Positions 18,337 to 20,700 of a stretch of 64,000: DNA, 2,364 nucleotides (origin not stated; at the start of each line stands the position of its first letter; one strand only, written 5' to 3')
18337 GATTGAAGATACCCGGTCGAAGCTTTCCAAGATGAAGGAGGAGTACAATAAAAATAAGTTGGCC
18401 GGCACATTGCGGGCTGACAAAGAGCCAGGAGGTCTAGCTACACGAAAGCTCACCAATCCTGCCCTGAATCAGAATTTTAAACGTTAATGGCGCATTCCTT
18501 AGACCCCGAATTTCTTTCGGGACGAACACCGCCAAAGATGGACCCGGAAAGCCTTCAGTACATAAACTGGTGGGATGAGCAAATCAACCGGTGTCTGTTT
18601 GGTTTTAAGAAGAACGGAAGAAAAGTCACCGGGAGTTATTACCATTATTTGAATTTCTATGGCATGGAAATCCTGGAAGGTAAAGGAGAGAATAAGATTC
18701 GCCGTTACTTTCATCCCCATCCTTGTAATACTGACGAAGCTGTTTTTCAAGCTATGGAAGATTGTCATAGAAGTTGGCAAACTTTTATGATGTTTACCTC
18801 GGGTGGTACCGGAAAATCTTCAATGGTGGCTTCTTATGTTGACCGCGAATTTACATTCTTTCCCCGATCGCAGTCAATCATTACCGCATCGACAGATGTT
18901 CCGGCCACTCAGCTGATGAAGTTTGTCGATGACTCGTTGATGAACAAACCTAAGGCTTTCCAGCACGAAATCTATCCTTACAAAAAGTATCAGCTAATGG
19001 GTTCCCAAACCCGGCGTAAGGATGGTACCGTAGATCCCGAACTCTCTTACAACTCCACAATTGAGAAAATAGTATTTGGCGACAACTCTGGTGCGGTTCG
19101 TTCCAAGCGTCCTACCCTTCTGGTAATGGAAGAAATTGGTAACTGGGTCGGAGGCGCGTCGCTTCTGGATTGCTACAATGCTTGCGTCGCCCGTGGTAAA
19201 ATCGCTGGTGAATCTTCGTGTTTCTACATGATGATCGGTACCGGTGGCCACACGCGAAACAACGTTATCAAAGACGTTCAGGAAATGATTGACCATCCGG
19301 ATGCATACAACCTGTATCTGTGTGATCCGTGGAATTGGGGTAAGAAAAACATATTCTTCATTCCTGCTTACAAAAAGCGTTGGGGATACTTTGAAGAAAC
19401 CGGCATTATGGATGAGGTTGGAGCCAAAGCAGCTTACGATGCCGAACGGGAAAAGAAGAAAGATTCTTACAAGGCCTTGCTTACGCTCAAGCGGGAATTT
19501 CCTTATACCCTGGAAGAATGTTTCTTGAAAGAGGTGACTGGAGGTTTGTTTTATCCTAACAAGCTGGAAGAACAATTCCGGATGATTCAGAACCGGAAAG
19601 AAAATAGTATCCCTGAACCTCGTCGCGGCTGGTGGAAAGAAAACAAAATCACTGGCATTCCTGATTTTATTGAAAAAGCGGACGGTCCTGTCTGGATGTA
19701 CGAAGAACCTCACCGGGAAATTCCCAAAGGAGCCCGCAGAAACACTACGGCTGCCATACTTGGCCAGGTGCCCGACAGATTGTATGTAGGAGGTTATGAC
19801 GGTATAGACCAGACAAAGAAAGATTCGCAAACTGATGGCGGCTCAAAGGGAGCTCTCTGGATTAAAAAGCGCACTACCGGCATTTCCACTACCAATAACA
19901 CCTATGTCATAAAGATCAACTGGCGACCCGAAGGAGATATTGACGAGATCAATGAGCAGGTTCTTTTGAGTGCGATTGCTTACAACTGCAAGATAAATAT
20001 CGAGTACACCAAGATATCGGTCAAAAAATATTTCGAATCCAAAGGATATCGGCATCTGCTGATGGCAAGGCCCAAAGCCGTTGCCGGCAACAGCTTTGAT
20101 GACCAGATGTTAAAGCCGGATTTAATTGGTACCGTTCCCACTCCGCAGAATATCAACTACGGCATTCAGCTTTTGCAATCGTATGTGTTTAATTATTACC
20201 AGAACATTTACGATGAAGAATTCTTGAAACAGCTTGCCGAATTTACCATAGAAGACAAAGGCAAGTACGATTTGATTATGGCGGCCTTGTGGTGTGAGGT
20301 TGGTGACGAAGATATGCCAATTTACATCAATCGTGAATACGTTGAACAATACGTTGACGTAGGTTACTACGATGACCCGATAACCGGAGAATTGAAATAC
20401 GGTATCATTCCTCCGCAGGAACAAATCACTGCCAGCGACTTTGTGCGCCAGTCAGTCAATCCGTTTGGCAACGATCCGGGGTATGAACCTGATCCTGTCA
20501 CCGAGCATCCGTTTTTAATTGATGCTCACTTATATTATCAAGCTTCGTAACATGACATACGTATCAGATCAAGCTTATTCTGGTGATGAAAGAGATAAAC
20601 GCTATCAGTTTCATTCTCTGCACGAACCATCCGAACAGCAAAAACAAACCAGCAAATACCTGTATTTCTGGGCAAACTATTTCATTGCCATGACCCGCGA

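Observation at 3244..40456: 16-nt motif heading minus-strand units, including the MTase island: candidate promoter for the injected RNAP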

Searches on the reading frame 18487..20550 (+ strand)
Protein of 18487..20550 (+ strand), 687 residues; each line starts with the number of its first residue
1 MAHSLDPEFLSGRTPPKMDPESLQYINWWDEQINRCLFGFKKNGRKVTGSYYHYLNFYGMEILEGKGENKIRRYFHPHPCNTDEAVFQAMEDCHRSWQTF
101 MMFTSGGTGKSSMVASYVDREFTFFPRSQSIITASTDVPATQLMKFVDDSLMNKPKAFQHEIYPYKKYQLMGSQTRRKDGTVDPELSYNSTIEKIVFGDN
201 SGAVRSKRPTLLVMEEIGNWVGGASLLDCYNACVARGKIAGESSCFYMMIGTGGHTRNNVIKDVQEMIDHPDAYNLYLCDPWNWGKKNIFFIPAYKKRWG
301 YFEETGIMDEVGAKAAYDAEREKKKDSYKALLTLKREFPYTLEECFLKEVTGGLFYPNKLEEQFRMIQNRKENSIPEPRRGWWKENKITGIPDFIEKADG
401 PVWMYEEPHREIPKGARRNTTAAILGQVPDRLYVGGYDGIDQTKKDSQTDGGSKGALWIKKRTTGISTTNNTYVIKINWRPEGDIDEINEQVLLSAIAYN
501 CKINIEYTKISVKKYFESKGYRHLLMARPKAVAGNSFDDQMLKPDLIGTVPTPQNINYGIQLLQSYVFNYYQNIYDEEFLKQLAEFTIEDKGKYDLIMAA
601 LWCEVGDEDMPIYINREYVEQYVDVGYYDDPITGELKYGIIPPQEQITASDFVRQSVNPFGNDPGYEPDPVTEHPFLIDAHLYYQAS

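Call 22: find_related_loci(query=window:18487-20550:+, collection=viral_contigs, flank=10000)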
Query window:18487-20550:+ (687 aa) in viral_contigs; peptide patterns used: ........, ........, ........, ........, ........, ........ (x = any residue, [..] = any of these).
5 stretches matched a pattern, but none encodes a relative of the query by tblastn (E <= 1e-3).

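Call 23: search_dna_similar(query=window:18487-20550:+, collection=phages, mode=protein, max_rows=30)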
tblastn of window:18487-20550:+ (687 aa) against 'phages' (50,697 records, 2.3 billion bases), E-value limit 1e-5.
Records with a match: 83; places in all: 83; records where one place covers at least 80% of the query: 26.
Best place of each record, by identity: <60% 83.
By first word of the organism name: uncultured 37; Bacteroides 30; Bacteriophage 7; Azobacteroides 2; IAS 2; Cellulophaga 2; Bohxovirus 1; Kehishuvirus 1; bajarodcaudo 1.
By host as written in the record: - 46; Bacteroides intestinalis DSM 108646 25; Bacteroides intestinalis APC919/174 2; Candidatus Azobacteroides pseudotrichonymphae 2; Homo sapiens 2; Cellulophaga baltica #14 2; Bacteroides thetaiotaomicron VPI-5484 2; Bacteroides cellulosilyticus 1; and 1 more.
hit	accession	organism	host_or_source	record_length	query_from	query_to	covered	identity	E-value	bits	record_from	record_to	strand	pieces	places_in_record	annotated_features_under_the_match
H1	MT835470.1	Bacteriophage sp.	human fecal samples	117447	24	648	91%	25.5%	4e-28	127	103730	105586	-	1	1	record has no annotation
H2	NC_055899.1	uncultured phage cr124_1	human feces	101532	22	605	85%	24.3%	5e-15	86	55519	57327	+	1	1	terminase large subunit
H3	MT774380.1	uncultured phage cr1_1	human feces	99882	24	632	89%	23.2%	8e-13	78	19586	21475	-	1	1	terminase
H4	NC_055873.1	uncultured phage cr1_1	human feces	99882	24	632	89%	23.2%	8e-13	78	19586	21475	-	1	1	terminase large subunit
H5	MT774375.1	uncultured phage cr50_1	human feces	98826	24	610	85%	23.8%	2e-16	90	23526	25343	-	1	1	terminase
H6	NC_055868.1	uncultured phage cr50_1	human feces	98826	24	610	85%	23.8%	2e-16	90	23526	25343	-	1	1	terminase large subunit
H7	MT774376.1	uncultured phage cr55_1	human feces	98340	24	632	89%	23.0%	8e-12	75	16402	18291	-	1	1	terminase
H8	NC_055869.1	uncultured phage cr55_1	human feces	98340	24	632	89%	23.0%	8e-12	75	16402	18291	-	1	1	terminase large subunit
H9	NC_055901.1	uncultured phage cr130_1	Rhesus macaque feces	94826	22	585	82%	24.8%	1e-14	84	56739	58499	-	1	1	terminase large subunit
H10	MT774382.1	uncultured phage cr10_1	human feces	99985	22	601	84%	23.6%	3e-18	96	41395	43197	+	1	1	terminase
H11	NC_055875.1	uncultured phage cr10_1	human feces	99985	22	601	84%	23.6%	3e-18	96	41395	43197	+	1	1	terminase large subunit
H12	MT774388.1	uncultured phage cr112_1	human feces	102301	16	590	84%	23.7%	3e-13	80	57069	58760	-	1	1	terminase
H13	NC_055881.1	uncultured phage cr112_1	human feces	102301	16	590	84%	23.7%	3e-13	80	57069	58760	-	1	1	terminase large subunit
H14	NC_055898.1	uncultured phage cr115_1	human feces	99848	22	601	84%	23.3%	9e-15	85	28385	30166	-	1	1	terminase large subunit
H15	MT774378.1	uncultured phage cr106_1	human feces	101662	16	593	84%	23.4%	1e-12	78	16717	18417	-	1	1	terminase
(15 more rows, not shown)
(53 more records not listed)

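Call 24: find_homologous_proteins(query=window:18487-20550:+, max_evalue=1e-20)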
Query window:18487-20550:+ (687 aa): 20 proteins with E <= 1e-20 among 5428 candidates.
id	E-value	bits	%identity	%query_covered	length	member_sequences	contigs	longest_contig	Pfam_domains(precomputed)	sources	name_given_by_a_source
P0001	0.0e+0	1638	100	100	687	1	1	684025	-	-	-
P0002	4.8e-284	962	64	91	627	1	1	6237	-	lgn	-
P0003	5.8e-276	936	58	85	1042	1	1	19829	PF05204.20,PF05203.22,PF14528.12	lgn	-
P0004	7.0e-274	929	59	99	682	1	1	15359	-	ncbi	-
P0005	1.4e-273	928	76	75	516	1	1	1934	-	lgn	-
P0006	1.4e-271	921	61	93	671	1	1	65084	-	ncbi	-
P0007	4.0e-267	906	57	99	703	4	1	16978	-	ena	-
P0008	9.8e-246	836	58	91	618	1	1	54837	-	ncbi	-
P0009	2.8e-104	368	36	93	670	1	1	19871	-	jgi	jgi:hypothetical protein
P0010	2.7e-94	335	33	93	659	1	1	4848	-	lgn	-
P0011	6.7e-88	314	32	93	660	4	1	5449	-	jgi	jgi:hypothetical protein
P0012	2.7e-86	309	33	93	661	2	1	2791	-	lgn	-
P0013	6.5e-82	294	31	94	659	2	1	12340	-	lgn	-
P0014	2.3e-75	273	30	95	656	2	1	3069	-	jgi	jgi:hypothetical protein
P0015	1.1e-69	254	29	92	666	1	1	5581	-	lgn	-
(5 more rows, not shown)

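Call 25: find_encoding_contigs(protein=P0006, flank=10000, max_places=2)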
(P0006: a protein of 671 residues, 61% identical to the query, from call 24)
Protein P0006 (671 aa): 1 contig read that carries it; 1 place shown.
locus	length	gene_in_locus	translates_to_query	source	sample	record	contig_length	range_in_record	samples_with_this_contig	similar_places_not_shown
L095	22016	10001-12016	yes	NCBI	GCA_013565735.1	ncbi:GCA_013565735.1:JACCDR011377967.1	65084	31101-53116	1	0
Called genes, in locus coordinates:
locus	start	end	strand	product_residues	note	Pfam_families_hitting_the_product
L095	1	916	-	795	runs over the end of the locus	PF02195:ParB_N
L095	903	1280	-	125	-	-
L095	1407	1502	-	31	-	-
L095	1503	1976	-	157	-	-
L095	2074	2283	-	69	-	-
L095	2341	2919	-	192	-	-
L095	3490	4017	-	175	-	PF27050:Phage_P22_Y8K6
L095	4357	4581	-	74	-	-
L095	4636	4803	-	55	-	-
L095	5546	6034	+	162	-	PF05732:RepL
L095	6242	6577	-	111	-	-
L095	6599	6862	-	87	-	-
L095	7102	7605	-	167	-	-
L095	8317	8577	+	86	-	-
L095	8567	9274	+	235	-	PF06356:DUF1064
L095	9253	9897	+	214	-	-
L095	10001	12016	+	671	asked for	-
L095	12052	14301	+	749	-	-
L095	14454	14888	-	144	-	-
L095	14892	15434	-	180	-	-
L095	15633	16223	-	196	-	-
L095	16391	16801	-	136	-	-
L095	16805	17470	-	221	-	-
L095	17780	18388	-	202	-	PF14163:SieB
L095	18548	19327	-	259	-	PF14279:HNH_5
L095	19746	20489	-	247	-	-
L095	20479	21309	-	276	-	PF10881:DUF2726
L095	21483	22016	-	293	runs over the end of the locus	PF18863:AbiJ_NTD4, PF14355:Abi_C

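Call 26: find_encoding_contigs(protein=P0008, flank=10000, max_places=2)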
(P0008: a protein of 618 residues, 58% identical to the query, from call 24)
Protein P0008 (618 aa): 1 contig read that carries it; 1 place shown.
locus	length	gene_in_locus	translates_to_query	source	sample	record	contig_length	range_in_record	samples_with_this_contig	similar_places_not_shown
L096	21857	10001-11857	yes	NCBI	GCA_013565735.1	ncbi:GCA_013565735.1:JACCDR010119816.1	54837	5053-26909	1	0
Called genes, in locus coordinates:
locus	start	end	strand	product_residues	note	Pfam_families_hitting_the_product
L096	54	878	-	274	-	-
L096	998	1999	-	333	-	-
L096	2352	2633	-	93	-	-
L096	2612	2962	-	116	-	-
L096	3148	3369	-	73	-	-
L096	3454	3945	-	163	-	-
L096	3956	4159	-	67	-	-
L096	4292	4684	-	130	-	-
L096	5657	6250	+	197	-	-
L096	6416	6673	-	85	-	-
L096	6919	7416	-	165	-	-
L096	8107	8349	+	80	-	-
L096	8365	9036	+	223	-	PF06356:DUF1064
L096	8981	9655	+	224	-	-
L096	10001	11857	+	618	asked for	-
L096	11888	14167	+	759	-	-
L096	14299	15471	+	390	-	-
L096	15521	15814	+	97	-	-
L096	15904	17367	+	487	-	-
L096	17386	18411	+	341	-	-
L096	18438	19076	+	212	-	-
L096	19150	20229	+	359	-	-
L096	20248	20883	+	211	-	-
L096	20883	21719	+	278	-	-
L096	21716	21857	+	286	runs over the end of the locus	-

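Call 27: find_encoding_contigs(protein=P0004, flank=10000, max_places=2)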
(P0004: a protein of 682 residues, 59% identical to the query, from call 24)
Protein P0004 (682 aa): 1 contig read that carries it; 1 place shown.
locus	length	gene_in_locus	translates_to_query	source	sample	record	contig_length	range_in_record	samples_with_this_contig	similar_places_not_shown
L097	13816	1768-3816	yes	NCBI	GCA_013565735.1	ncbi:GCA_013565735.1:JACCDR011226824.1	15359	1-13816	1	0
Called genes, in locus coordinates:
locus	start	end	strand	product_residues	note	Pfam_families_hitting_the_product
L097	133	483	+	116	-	-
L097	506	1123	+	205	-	PF06356:DUF1064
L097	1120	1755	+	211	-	-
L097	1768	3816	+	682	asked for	-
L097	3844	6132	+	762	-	-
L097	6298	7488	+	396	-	-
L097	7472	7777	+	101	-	-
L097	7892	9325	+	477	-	-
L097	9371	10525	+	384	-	-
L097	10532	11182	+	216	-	-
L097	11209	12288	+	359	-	-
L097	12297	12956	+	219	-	PF25702:CrAss_Ring_2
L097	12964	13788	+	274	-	-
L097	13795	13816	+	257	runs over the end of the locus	-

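Call 44: find_related_loci(query=A1, collection=viral_contigs, flank=10000)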
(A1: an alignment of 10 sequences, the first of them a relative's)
Query A1 (687 aa) in viral_contigs; peptide patterns used: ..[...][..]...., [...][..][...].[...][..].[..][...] (x = any residue, [..] = any of these).
74 stretches matched a pattern; 10 encode a relative of the query (tblastn E <= 1e-3); 10 distinct loci.
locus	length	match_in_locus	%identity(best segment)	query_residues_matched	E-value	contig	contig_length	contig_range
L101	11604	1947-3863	33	1-647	1e-97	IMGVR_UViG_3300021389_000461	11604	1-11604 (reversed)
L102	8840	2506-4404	32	1-642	1e-95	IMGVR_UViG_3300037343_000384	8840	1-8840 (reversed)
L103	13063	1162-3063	32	5-646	4e-89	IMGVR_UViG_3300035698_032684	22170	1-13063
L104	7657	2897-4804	32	8-650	1e-83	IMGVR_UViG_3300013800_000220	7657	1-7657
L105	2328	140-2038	31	7-642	6e-80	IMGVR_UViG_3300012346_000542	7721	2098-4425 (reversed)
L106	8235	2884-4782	30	7-642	2e-76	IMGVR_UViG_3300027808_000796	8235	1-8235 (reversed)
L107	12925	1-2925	32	27-642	1e-62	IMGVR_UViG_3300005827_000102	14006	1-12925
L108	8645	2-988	33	313-652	6e-36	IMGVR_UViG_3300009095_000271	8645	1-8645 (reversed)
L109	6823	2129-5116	30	27-646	2e-35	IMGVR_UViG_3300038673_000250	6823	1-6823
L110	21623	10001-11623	21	5-519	3e-8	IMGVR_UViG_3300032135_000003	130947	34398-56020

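Call 45: find_encoding_contigs(protein=L095:903-1280:-, flank=10000, max_places=1)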
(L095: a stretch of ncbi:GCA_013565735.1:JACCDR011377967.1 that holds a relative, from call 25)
Protein L095:903-1280:- (125 aa): 1 contig read that carries it; 1 place shown.
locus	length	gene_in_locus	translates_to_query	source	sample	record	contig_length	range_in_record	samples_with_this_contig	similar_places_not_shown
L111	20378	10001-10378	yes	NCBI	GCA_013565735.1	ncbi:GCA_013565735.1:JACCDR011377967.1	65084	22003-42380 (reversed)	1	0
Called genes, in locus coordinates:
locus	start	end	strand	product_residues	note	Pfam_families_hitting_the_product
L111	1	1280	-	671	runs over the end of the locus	-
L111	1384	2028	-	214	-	-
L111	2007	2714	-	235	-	PF06356:DUF1064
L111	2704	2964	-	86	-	-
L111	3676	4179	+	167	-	-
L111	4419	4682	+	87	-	-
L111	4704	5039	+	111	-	-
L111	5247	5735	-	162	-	PF05732:RepL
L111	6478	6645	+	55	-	-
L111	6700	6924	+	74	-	-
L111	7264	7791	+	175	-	PF27050:Phage_P22_Y8K6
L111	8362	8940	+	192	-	-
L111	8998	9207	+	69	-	-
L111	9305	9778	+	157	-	-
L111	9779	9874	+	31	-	-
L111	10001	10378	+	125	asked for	-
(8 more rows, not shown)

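Call 46: find_encoding_contigs(protein=P0007, flank=10000, max_places=1)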
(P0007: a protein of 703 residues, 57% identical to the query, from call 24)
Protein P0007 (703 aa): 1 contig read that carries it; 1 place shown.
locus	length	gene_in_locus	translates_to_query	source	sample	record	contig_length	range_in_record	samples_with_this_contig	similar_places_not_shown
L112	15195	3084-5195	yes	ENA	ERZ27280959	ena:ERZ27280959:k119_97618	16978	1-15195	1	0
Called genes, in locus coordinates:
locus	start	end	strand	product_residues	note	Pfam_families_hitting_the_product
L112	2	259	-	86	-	?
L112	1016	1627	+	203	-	-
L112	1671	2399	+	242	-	PF06356:DUF1064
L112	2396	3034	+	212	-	-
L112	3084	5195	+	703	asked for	-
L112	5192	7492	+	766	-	-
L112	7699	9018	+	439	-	-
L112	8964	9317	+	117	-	-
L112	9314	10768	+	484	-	PF23898:Crass_capsid (weak)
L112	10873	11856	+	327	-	-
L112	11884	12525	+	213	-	-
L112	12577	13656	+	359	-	-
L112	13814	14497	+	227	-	PF25702:CrAss_Ring_2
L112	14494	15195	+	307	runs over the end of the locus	PF24228:CrAss_Ring_1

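Call 47: find_encoding_contigs(protein=P0003, flank=10000, max_places=1)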
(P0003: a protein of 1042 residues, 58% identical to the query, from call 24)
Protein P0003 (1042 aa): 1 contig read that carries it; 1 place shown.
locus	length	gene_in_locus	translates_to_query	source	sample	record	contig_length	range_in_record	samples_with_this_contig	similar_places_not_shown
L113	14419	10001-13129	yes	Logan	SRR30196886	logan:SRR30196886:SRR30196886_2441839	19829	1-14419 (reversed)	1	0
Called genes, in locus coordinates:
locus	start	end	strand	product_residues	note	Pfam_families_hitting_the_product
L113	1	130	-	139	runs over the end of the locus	-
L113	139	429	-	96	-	-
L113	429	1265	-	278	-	-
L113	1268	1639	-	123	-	-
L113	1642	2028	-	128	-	-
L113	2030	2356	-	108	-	-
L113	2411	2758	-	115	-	-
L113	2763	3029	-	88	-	-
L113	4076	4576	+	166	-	-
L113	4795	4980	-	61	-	-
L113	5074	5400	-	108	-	-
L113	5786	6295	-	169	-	-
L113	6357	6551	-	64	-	-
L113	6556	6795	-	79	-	-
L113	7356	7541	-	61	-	-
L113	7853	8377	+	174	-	-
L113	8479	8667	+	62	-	-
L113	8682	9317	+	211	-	PF06356:DUF1064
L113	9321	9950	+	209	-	-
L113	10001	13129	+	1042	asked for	PF05203:Hom_end_hint, PF05204:Hom_end (faint), PF14528:LAGLIDADG_3 (weak)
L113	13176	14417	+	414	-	?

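Call 65: find_related_loci(query=A1, collection=genome_contigs, flank=10000)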
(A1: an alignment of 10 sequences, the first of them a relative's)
Query A1 (687 aa) in genome_contigs; peptide patterns used: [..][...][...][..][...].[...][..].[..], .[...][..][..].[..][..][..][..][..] (x = any residue, [..] = any of these).
291 stretches matched a pattern; 1 encode a relative of the query (tblastn E <= 1e-3); 1 distinct loci.
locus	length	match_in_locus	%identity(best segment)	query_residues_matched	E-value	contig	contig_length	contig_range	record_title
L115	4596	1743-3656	25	22-642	9e-33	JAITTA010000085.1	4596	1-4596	MAG: Dysgonamonadaceae bacterium isolate Rs511_bin31 k119_978322, whole genome shotgun sequence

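Call 67: find_related_loci(query=A1, collection=metagenome_contigs, flank=10000)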
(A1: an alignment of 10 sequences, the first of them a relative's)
Query A1 (687 aa) in metagenome_contigs; peptide patterns used: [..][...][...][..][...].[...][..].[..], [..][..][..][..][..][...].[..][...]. (x = any residue, [..] = any of these).
421 stretches matched a pattern; 17 encode a relative of the query (tblastn E <= 1e-3); 16 distinct loci.
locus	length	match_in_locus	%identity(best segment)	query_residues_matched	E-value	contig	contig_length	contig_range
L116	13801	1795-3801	59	4-683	0e+0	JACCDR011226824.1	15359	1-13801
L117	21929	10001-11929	61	4-644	0e+0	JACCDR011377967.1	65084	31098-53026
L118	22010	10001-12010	59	4-683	0e+0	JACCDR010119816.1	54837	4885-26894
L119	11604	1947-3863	33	1-647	3e-97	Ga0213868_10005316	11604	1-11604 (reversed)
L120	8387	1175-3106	32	5-647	6e-82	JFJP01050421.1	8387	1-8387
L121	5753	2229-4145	33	5-642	3e-81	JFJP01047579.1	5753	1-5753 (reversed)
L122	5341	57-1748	32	77-662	1e-77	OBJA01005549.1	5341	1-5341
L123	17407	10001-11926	29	8-642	6e-66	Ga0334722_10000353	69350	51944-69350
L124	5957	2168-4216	29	8-665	1e-65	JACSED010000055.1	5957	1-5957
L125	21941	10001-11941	30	5-644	2e-67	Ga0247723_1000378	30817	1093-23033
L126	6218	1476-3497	27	5-665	6e-55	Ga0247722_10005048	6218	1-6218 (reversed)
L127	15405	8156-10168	27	5-665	6e-54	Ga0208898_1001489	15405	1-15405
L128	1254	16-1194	32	239-642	2e-40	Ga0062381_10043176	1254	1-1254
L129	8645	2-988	33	313-652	1e-35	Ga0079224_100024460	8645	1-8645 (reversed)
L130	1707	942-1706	28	7-252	2e-24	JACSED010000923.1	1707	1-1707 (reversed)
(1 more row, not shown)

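Call 74: search_protein_families(library=pfam, proteins=[L095:5546-6034:+, L096:5657-6250:+, L113:4076-4576:+], max_evalue=0.05)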
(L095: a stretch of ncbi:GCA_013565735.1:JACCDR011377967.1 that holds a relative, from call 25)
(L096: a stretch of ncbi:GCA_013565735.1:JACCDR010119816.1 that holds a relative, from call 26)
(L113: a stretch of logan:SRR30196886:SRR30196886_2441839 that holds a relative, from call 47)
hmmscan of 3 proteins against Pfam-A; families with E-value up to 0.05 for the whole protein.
L095:5546-6034:+ (162 aa): 2 families
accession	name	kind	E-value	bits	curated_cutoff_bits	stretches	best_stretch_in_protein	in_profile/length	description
PF05732.17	RepL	-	9.2e-08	32.2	20.3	1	87-143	86-142/164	Firmicute plasmid replication protein (RepL)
PF24497.1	MIT_ATG1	-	0.027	15.1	27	1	72-106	5-39/128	ATG1, MIT domain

L096:5657-6250:+ (197 aa): 1 family
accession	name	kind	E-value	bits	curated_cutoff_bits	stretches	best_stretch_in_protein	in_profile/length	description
PF05732.17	RepL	-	0.00042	20.3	20.3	1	100-146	99-145/164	Firmicute plasmid replication protein (RepL)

L113:4076-4576:+ (166 aa): 0 families
